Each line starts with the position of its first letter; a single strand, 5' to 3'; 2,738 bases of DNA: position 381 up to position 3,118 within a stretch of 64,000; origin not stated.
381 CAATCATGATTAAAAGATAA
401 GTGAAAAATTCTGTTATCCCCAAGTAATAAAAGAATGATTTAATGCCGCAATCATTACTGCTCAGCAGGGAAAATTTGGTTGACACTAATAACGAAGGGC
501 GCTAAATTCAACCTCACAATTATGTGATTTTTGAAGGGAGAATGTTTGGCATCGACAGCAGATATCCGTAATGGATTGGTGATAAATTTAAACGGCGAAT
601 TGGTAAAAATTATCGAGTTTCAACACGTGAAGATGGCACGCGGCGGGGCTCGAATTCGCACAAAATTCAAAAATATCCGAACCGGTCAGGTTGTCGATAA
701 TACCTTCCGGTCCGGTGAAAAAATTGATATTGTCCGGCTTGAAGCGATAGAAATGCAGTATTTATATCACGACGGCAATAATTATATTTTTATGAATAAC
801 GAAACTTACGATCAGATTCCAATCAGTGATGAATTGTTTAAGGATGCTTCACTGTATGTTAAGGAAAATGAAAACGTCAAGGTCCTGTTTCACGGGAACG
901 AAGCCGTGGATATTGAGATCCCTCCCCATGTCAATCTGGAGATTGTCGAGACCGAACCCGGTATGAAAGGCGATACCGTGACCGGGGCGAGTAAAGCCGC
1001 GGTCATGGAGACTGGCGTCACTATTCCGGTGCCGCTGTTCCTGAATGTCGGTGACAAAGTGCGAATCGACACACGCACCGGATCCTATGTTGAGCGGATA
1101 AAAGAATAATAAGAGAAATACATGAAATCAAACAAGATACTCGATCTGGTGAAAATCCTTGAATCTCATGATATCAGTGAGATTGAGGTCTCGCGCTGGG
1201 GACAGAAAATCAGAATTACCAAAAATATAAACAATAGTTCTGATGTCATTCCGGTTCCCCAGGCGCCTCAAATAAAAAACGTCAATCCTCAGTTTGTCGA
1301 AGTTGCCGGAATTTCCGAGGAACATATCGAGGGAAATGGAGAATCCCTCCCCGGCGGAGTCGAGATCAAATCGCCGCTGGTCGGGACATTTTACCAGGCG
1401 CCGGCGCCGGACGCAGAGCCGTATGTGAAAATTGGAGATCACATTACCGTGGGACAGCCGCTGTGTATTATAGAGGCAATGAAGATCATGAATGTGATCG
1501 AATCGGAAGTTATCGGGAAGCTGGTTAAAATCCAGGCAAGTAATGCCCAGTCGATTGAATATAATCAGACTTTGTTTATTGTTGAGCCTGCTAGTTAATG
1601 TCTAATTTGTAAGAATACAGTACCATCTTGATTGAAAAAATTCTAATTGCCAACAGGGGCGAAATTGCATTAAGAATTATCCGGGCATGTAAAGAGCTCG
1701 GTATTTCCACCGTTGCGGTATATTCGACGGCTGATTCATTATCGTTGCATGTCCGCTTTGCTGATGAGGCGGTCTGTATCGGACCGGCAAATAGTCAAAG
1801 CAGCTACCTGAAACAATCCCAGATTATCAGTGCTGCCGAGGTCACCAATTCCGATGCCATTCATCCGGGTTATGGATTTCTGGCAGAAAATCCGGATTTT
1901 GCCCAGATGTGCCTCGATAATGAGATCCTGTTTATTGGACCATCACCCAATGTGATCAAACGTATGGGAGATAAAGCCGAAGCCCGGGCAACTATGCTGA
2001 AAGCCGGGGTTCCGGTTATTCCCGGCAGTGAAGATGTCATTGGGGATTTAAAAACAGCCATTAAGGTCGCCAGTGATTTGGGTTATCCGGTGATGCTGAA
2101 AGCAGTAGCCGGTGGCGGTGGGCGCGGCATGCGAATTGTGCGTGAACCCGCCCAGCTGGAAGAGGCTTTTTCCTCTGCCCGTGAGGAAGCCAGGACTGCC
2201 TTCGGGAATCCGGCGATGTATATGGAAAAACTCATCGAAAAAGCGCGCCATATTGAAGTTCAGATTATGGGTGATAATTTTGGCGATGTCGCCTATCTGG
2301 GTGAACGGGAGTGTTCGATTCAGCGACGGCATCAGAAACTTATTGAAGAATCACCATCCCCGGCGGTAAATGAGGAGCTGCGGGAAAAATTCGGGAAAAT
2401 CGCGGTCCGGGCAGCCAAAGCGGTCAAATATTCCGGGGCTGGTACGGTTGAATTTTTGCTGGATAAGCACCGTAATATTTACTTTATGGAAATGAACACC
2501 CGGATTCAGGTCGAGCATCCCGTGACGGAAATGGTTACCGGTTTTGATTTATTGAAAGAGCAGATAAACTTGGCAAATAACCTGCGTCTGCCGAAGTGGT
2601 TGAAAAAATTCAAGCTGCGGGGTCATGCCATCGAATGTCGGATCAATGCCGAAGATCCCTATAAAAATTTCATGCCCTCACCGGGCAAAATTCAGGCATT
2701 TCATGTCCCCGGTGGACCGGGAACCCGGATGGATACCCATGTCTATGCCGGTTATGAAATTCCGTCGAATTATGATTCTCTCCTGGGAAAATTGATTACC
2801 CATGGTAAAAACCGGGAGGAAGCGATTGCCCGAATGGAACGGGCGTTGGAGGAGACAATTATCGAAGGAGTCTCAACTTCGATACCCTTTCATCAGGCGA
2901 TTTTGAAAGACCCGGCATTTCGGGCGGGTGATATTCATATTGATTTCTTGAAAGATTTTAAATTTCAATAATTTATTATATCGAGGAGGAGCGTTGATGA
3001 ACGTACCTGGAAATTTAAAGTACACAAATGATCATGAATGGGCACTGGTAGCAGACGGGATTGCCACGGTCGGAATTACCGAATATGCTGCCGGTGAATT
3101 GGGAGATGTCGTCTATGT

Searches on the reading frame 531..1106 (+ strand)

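Call 37: search_protein_families(library=pfam, proteins=[window:531-1106:+], max_evalue=0.00001)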
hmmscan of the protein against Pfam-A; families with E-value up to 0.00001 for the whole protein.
window:531-1106:+ (192 aa): 3 families
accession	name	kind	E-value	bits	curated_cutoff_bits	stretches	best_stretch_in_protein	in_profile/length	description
PF09285.17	Elong-fact-P_C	-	4.1e-27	94.1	25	1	134-189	1-56/56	Elongation factor P, C-terminal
PF08207.18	EFP_N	-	1.4e-23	83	23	1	8-65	1-58/58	Elongation factor P (EF-P) KOW-like domain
PF01132.26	EFP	-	1.4e-21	76.6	27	1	74-125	2-53/54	Elongation factor P (EF-P) OB domain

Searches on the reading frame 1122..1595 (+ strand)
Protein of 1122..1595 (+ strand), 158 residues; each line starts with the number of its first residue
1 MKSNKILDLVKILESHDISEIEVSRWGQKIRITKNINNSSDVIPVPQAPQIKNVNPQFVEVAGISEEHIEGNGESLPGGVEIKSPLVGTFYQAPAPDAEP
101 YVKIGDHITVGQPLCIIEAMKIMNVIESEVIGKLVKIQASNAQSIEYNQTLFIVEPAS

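Call 37: search_protein_families(library=pfam, proteins=[window:1122-1595:+], max_evalue=0.00001)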
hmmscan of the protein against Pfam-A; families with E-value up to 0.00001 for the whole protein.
window:1122-1595:+ (158 aa): 1 family
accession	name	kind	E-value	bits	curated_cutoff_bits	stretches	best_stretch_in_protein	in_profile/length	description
PF00364.28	Biotin_lipoyl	-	6e-19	68.1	22.1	1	81-153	2-72/73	Biotin-requiring enzyme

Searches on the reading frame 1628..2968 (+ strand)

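Call 37: search_protein_families(library=pfam, proteins=[window:1628-2968:+], max_evalue=0.00001)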
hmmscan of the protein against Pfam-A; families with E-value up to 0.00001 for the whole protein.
window:1628-2968:+ (447 aa): 5 families
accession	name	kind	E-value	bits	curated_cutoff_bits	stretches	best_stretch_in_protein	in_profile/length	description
PF02786.22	CPSase_L_D2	-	2.4e-73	246.6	19.8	1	115-322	1-209/211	Carbamoyl-phosphate synthase L chain, ATP binding domain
PF00289.28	Biotin_carb_N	-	4.9e-48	162.6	25.5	1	1-110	1-110/110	Biotin carboxylase, N-terminal domain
PF02785.25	Biotin_carb_C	-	7.7e-44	148.7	32.4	1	336-442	1-107/108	Biotin carboxylase C-terminal domain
PF07478.18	Dala_Dala_lig_C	-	3.1e-13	50.1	24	1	143-291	27-174/204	D-ala D-ala ligase C-terminus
PF02222.28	ATP-grasp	-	1.9e-12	47.7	27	1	140-292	18-162/179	ATP-grasp domain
